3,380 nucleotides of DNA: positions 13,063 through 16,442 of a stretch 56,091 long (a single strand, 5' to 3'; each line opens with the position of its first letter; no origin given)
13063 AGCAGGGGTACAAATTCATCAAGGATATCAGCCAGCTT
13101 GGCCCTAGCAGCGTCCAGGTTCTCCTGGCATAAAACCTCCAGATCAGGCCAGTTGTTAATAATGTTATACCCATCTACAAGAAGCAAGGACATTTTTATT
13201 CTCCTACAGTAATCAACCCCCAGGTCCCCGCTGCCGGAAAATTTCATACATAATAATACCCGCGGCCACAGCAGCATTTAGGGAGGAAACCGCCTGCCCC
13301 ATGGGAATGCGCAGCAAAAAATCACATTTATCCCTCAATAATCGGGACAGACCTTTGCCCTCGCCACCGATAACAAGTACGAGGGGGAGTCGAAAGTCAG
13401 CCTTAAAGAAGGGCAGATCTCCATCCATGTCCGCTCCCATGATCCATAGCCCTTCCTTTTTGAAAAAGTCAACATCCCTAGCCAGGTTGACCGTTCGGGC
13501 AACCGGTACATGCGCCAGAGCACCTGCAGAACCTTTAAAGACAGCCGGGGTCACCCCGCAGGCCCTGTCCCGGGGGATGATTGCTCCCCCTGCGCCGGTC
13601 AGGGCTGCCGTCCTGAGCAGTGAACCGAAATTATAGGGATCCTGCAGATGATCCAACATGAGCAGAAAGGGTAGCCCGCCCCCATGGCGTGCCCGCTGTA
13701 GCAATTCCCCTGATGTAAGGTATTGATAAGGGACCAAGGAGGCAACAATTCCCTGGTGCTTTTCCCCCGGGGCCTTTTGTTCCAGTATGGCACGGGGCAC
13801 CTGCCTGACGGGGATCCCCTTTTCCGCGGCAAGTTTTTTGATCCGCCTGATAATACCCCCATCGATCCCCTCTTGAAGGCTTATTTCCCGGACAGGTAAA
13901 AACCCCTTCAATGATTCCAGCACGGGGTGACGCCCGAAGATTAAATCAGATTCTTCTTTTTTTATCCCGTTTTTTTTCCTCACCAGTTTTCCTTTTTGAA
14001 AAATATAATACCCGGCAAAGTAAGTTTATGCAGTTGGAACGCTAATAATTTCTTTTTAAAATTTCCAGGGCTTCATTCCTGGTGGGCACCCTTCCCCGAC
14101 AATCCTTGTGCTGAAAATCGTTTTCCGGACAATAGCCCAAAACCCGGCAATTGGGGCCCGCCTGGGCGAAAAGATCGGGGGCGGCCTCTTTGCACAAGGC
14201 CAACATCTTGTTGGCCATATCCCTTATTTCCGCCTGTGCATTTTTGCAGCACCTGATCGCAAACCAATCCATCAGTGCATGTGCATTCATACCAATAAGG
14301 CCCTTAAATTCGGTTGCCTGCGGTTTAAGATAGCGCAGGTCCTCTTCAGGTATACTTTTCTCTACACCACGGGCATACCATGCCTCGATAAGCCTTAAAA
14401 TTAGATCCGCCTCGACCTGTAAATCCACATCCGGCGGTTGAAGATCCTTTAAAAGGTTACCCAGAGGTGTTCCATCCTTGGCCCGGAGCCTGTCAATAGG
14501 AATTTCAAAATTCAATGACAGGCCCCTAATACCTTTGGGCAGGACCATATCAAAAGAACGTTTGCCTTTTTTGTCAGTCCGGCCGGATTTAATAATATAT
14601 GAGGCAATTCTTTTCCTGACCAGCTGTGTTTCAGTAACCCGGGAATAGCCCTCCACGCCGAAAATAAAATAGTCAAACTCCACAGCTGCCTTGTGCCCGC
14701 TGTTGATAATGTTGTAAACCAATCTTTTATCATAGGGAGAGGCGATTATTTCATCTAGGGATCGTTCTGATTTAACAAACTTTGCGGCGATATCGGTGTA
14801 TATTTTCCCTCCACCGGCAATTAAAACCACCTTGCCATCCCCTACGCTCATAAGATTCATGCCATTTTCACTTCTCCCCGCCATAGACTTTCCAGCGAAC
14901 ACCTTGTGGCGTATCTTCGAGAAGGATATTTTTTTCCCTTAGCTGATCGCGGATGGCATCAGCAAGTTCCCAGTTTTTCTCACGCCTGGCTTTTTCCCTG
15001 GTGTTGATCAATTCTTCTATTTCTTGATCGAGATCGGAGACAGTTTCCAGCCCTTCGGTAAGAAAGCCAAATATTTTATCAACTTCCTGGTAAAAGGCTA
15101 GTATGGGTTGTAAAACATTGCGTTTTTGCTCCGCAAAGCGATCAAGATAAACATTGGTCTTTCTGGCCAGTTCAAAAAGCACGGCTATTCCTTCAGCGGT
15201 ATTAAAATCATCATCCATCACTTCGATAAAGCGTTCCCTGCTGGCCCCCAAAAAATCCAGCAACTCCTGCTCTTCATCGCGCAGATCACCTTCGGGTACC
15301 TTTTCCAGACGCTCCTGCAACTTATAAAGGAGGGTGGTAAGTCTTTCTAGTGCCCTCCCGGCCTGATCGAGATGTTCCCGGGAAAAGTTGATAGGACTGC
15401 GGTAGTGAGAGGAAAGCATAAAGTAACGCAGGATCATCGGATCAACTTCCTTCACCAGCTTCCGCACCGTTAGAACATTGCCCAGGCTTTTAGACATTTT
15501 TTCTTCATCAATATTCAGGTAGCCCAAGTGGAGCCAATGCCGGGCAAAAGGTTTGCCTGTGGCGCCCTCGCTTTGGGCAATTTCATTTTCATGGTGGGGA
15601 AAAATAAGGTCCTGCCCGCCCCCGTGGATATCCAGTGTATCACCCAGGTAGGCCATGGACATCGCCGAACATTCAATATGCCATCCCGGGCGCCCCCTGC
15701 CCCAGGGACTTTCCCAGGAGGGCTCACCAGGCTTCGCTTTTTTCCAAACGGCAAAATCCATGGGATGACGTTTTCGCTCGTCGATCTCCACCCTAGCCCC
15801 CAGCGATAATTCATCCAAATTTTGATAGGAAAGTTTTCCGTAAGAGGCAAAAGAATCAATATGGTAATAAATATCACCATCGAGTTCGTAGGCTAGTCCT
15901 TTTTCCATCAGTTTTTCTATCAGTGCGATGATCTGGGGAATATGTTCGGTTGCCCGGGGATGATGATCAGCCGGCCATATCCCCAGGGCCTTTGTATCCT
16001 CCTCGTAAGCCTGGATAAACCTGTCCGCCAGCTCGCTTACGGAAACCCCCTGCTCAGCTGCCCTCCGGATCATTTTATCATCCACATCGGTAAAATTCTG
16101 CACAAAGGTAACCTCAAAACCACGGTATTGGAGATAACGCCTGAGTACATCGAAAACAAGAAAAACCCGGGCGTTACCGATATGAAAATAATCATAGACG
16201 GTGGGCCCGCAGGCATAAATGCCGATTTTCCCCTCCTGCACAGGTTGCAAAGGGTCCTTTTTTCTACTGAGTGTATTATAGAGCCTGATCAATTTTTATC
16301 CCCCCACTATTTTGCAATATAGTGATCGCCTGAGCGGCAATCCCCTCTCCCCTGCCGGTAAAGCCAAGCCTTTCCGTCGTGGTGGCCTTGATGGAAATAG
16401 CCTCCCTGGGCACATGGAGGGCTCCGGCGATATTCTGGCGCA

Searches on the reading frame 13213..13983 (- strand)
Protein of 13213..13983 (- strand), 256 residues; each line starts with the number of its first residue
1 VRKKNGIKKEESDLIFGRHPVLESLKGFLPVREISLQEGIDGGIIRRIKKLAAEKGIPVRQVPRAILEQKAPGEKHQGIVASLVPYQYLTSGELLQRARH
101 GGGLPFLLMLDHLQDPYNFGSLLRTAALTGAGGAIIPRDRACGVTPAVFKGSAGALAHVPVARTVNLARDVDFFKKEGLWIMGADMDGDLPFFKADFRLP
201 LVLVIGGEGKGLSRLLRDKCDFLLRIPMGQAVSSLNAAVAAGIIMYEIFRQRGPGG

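Call 32: search_protein_families(library=ncbifam, proteins=[window:13213-13983:-], max_evalue=0.00001)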
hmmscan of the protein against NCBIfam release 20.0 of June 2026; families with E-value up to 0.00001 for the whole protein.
window:13213-13983:- (256 aa): 9 families
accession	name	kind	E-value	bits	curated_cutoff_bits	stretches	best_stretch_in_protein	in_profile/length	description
TIGR00186.1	rRNA_methyl_3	equivalog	1e-61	208.5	160.15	1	12-252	2-240/240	23S rRNA (guanosine(2251)-2'-O)-methyltransferase RlmB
NF008386.0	PRK11181.1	equivalog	9.7e-52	175.6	366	1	12-252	2-242/244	23S rRNA (guanosine(2251)-2'-O)-methyltransferase RlmB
NF008117.0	PRK10864.1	equivalog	2e-17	63.5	267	1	69-252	162-342/344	tRNA/rRNA methyltransferase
NF000477.1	NshR_TsnR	equivalog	1.1e-13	51.3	425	1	14-248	33-260/266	NshR/TsnR family 23S rRNA methyltransferase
NF008295.0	PRK11081.1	equivalog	1.5e-11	44.3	227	1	108-253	22-166/230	tRNA (guanosine(18)-2'-O)-methyltransferase TrmH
NF000035.1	nosihep_NshR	exception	4.9e-10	39.3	500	1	48-247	65-259/274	NshR family nosiheptide/thiostrepton resistance 23S rRNA methyltransferase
TIGR00185.1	tRNA_yibK_trmL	equivalog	9.8e-09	35.3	190.6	1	177-252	74-148/154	tRNA (uridine(34)/cytosine(34)/5-carboxymethylaminomethyluridine(34)-2'-O)-methyltransferase TrmL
TIGR00050.1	rRNA_methyl_1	subfamily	9.5e-07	28.9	167.15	1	201-251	106-156/233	TrmJ/YjtD family RNA methyltransferase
NF041077.1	tRNAmeth_TrmJ_Sulfolob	equivalog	1.1e-06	28.4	350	1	202-252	105-155/229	tRNA (cytidine-2'-O-)-methyltransferase TrmJ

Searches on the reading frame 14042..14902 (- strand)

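Call 32: search_protein_families(library=ncbifam, proteins=[window:14042-14902:-], max_evalue=0.00001)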
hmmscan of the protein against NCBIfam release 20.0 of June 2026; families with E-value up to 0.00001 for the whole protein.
window:14042-14902:- (286 aa): 1 family
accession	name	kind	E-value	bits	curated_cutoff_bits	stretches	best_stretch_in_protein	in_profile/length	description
TIGR02170.1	thyX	equivalog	1.6e-23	83.4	87.9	1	57-246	38-209/211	FAD-dependent thymidylate synthase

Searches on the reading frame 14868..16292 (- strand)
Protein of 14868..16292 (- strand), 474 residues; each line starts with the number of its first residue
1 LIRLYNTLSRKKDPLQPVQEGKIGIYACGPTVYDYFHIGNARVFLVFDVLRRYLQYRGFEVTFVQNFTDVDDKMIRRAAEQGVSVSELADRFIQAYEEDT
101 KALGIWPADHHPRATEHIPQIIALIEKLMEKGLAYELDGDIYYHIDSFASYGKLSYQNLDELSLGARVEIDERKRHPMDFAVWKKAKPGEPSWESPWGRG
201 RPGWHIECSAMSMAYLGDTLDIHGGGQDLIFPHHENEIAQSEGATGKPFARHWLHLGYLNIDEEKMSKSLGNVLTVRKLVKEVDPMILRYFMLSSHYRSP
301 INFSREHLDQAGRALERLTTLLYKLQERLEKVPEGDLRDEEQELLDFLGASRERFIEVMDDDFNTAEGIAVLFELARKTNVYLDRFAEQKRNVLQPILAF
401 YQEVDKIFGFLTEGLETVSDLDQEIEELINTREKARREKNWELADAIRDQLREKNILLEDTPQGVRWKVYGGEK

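Call 33: search_protein_families(library=ncbifam, proteins=[window:14868-16292:-], max_evalue=1e-60)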
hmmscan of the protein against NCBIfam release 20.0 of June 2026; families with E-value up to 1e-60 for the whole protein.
window:14868-16292:- (474 aa): 4 families
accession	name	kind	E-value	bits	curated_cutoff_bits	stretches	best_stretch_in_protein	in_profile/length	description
TIGR00435.1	cysS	equivalog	3.2e-175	583.7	340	1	2-468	1-464/466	cysteine--tRNA ligase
NF011108.0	PRK14536.1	equivalog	1.9e-121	406.2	780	1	2-468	3-488/490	cysteine--tRNA ligase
TIGR03447.1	mycothiol_MshC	equivalog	1e-89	301.2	485.1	1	2-321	18-345/411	cysteine--1-D-myo-inosityl 2-amino-2-deoxy-alpha-D-glucopyranoside ligase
NF011107.0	PRK14534.1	equivalog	5.5e-80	269.7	744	1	2-468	3-479/481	cysteine--tRNA ligase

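Call 55: list_cluster_members(proteins=[window:14868-16292:-, window:11875-12564:-, window:33197-34546:-, window:3608-4039:-, window:1958-3151:-])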
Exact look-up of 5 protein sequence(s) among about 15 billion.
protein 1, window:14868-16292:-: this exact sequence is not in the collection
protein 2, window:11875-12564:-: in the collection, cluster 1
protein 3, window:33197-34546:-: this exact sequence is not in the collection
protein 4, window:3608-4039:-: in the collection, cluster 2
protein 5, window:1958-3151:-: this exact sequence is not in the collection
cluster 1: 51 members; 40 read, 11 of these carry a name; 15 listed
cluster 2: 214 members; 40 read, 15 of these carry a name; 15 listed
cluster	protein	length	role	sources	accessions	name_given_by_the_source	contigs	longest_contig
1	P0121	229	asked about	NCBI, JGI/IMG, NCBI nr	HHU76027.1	MAG TPA: RNA polymerase sporulation sigma factor SigH [Firmicutes bacterium] | RNA polymerase sporulation-specific sigma factor | RNA polymerase sporulation sigma factor SigH [Bacillota bacterium]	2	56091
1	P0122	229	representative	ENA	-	-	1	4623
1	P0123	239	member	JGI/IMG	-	RNA polymerase sporulation-specific sigma factor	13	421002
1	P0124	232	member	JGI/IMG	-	RNA polymerase sporulation-specific sigma factor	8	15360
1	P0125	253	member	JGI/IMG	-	RNA polymerase sporulation-specific sigma factor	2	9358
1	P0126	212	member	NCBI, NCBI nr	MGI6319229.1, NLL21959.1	MAG: RNA polymerase sporulation sigma factor SigH [Firmicutes bacterium] | RNA polymerase sporulation sigma factor SigH [Bacillota bacterium]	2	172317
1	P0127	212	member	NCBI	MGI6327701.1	MAG: RNA polymerase sporulation sigma factor SigH [Dethiobacteria bacterium]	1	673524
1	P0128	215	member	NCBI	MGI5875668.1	MAG: RNA polymerase sporulation sigma factor SigH [Dethiobacteria bacterium]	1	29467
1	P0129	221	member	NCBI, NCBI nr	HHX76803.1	MAG TPA: RNA polymerase sporulation sigma factor SigH [Firmicutes bacterium] | RNA polymerase sporulation sigma factor SigH [Bacillota bacterium]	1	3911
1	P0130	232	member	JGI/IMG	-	RNA polymerase sporulation-specific sigma factor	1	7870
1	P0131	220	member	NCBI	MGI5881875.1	MAG: RNA polymerase sporulation sigma factor SigH [Dethiobacteria bacterium]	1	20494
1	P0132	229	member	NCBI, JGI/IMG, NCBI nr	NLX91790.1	MAG: RNA polymerase sporulation sigma factor SigH [Firmicutes bacterium] | RNA polymerase sporulation-specific sigma factor | RNA polymerase sporulation sigma factor SigH [Bacillota bacterium]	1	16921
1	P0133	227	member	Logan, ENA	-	-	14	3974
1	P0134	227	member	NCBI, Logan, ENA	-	-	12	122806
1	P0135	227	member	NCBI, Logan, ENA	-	-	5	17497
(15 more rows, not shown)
